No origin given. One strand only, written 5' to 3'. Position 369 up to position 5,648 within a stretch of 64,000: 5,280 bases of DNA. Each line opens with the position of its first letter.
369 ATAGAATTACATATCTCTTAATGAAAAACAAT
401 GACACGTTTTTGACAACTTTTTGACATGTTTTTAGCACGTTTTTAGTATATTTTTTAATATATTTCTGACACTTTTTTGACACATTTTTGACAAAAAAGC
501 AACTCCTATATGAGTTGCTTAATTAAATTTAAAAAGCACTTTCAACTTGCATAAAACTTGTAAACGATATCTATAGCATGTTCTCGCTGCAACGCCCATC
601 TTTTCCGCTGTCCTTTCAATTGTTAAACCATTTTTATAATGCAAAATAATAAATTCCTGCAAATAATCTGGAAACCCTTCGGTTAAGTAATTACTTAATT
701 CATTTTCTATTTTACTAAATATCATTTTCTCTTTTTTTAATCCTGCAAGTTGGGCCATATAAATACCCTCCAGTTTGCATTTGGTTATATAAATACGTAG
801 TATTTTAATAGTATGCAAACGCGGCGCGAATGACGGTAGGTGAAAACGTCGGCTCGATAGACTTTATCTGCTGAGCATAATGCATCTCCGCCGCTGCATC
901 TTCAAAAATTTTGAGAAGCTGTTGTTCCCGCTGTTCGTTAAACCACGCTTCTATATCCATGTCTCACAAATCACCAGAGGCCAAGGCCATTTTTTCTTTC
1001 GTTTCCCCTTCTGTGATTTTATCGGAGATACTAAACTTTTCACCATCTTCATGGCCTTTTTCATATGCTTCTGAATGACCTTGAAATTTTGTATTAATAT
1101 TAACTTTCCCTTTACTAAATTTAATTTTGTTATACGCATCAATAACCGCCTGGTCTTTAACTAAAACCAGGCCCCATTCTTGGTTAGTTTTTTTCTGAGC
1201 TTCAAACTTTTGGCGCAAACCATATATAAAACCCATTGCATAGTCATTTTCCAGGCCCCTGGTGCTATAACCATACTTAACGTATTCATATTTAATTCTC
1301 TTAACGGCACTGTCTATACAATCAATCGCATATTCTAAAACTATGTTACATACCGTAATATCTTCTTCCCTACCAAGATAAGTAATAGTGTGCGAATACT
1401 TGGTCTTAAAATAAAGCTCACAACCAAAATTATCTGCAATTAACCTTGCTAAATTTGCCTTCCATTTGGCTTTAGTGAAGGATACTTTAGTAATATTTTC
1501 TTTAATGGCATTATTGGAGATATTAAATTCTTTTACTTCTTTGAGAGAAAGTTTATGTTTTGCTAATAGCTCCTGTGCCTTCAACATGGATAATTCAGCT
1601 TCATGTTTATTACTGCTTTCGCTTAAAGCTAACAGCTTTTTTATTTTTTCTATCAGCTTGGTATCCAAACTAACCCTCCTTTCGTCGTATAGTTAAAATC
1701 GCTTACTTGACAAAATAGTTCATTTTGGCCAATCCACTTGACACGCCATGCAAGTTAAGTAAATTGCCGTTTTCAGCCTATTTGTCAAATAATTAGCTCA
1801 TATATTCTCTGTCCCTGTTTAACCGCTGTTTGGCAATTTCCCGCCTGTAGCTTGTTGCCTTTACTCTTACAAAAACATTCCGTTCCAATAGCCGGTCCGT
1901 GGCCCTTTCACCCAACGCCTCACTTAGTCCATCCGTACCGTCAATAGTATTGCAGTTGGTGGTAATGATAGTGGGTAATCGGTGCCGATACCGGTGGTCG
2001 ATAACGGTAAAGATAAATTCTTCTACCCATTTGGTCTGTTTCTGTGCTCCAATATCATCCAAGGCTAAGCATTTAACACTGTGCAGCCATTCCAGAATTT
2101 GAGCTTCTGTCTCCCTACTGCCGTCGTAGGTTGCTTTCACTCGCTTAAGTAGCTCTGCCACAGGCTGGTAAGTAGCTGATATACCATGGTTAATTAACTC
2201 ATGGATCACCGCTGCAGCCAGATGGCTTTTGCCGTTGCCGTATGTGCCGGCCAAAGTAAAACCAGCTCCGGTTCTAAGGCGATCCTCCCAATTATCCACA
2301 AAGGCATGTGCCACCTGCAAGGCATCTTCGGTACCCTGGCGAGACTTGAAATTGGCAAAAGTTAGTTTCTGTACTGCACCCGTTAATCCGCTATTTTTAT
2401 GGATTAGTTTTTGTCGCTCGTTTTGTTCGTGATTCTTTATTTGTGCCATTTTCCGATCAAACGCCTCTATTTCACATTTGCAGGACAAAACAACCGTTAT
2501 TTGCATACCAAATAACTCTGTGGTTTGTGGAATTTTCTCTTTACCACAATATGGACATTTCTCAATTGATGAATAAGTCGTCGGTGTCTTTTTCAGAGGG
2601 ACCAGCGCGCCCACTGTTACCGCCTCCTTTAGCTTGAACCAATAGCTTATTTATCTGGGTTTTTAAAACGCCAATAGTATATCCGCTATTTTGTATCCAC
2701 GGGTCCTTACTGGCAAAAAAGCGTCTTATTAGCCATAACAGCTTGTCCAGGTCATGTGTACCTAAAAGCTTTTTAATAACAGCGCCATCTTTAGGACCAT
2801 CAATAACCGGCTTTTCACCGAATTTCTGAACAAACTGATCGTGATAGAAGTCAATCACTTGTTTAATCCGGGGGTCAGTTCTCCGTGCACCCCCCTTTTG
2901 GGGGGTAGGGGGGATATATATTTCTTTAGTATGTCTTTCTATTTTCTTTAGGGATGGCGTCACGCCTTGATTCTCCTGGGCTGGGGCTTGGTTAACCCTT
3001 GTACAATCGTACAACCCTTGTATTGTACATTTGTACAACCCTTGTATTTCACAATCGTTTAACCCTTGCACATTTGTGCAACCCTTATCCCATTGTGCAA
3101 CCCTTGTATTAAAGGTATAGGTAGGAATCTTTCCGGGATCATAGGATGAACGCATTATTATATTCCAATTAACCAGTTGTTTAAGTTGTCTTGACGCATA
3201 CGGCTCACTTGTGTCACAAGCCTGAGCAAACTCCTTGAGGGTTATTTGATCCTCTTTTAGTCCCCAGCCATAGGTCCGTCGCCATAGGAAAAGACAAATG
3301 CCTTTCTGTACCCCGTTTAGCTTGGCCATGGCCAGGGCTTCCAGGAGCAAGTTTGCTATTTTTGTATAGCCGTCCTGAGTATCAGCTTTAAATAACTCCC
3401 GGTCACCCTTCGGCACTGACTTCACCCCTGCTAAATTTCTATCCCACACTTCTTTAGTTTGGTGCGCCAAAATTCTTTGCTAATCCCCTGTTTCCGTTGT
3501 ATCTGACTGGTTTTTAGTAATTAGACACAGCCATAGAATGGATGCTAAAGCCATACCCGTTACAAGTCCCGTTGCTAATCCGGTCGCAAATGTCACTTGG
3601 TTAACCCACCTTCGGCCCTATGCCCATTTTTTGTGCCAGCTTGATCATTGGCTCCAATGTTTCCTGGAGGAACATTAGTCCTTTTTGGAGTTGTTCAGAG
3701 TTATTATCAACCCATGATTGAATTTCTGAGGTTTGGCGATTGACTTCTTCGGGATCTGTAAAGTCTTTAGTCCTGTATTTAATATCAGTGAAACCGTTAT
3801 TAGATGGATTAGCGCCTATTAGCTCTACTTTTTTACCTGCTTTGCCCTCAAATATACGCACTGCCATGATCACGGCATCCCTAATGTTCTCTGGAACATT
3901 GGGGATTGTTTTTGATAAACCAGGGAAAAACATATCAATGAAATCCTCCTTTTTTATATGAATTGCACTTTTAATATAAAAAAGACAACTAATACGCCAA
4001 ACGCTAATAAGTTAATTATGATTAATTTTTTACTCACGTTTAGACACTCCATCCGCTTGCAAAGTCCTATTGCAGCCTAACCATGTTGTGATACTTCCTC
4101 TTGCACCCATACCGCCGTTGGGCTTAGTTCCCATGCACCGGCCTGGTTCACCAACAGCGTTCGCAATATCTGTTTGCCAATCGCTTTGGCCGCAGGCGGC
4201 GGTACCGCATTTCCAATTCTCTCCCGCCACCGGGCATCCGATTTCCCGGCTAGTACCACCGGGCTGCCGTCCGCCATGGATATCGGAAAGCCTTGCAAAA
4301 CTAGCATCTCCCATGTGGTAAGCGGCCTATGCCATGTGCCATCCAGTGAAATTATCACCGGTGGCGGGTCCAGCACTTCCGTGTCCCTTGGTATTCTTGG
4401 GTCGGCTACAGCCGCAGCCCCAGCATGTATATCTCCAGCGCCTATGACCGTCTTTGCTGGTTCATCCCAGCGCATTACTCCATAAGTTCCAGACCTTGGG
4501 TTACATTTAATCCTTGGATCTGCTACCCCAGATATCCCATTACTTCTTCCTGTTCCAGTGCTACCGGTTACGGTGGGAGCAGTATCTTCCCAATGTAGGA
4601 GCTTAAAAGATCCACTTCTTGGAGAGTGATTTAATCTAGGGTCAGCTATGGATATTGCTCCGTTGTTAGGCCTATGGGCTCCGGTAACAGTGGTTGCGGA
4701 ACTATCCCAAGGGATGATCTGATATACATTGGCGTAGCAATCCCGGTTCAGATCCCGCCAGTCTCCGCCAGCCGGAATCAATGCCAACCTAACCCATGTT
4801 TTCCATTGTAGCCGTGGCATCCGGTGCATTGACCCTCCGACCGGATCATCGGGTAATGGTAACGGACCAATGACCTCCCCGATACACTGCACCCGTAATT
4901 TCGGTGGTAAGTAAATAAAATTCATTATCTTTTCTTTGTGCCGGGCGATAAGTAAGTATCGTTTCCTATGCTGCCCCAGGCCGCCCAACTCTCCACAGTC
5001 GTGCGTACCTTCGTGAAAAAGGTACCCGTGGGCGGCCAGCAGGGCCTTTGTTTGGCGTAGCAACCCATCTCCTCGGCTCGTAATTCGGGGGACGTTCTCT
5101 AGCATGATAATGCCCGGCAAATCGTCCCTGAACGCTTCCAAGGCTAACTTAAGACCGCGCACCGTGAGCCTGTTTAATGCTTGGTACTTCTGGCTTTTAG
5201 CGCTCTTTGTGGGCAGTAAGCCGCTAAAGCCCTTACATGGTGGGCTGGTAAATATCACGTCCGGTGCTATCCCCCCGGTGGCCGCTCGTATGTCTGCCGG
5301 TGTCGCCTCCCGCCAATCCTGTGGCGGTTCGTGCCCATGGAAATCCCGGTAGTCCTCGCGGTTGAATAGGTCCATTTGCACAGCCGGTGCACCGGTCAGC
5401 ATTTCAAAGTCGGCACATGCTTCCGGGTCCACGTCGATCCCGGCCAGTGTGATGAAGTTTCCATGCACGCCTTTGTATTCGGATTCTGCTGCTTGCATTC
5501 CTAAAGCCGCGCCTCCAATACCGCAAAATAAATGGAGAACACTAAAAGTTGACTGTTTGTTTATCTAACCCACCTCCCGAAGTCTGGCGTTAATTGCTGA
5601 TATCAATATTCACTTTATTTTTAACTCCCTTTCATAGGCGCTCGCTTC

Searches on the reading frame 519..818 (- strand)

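Call 70: search_protein_families(library=pfam, proteins=[window:519-818:-], max_evalue=0.001)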
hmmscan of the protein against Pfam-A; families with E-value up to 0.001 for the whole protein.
window:519-818:- (99 aa): 3 families
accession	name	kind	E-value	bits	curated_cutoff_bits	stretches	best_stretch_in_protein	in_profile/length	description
PF13384.12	HTH_23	-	6e-05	23.2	24.6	1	57-85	10-38/50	Homeodomain-like domain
PF13518.12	HTH_28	-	0.00075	20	25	0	57-84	5-32/52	Helix-turn-helix domain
PF08281.18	Sigma70_r4_2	-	0.00096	19.2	25.7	0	54-85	16-47/54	Sigma-70, region 4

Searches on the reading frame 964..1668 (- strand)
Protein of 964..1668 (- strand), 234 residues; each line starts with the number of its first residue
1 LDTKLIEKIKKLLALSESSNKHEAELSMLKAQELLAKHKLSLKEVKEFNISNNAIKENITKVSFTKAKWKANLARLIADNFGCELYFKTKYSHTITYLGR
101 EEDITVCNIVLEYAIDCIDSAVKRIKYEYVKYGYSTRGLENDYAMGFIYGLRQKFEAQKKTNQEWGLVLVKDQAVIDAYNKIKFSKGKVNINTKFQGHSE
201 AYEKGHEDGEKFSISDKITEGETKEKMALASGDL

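Call 69: search_protein_families(library=pfam, proteins=[window:964-1668:-], max_evalue=0.001)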
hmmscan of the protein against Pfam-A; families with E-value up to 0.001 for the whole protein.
window:964-1668:- (234 aa): 2 families
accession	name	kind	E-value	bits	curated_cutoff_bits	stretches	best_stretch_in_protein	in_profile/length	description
PF23771.1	DUF7168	-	1e-23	83.9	25.5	1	59-182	13-135/140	Domain of unknown function (DUF7168)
PF10979.13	DUF2786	-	3.9e-10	40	23.9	1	4-41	1-39/40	Protein of unknown function (DUF2786)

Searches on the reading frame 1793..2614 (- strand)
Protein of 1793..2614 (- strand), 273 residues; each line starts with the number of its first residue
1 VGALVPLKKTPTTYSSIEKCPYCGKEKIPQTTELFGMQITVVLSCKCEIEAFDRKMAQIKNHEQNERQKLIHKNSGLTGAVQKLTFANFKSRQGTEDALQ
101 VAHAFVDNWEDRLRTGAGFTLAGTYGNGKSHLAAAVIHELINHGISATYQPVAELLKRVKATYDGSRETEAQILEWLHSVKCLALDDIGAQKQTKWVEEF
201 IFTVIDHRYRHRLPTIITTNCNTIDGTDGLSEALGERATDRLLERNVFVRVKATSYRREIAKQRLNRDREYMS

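Call 69: search_protein_families(library=pfam, proteins=[window:1793-2614:-], max_evalue=0.001)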
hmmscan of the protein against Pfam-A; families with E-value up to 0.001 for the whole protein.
window:1793-2614:- (273 aa): 1 family
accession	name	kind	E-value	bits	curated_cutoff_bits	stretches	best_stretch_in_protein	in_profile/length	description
PF01695.23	IstB_IS21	-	9.8e-17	61.7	24.1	1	117-259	93-233/238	IstB-like ATP binding protein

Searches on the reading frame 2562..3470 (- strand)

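Call 69: search_protein_families(library=pfam, proteins=[window:2562-3470:-], max_evalue=0.001)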
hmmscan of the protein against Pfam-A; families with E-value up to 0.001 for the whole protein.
window:2562-3470:- (302 aa): 1 family
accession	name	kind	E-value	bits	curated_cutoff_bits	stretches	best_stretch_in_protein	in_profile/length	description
PF04492.19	Phage_rep_O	-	2.4e-24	86.1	28.7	1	28-127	2-95/95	Bacteriophage replication protein O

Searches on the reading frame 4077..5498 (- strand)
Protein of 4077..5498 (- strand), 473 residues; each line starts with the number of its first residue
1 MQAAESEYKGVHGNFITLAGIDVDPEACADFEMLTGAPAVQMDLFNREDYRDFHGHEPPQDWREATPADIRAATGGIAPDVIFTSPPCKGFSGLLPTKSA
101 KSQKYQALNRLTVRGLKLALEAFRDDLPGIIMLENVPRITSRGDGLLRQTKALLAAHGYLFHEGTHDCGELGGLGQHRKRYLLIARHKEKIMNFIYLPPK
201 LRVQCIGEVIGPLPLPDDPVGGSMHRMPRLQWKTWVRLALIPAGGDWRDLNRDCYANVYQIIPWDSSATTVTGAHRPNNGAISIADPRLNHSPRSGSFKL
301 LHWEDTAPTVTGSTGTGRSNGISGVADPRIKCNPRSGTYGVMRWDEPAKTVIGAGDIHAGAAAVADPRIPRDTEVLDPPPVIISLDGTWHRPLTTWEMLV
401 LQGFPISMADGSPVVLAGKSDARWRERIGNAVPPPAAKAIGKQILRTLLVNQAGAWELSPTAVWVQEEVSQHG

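Call 69: search_protein_families(library=pfam, proteins=[window:4077-5498:-], max_evalue=0.001)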
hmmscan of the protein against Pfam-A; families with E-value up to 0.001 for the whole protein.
window:4077-5498:- (473 aa): 1 family
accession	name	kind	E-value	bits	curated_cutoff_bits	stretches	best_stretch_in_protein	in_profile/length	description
PF00145.23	DNA_methylase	-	4.4e-15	56.4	22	2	58-194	46-169/324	C-5 cytosine-specific DNA methylase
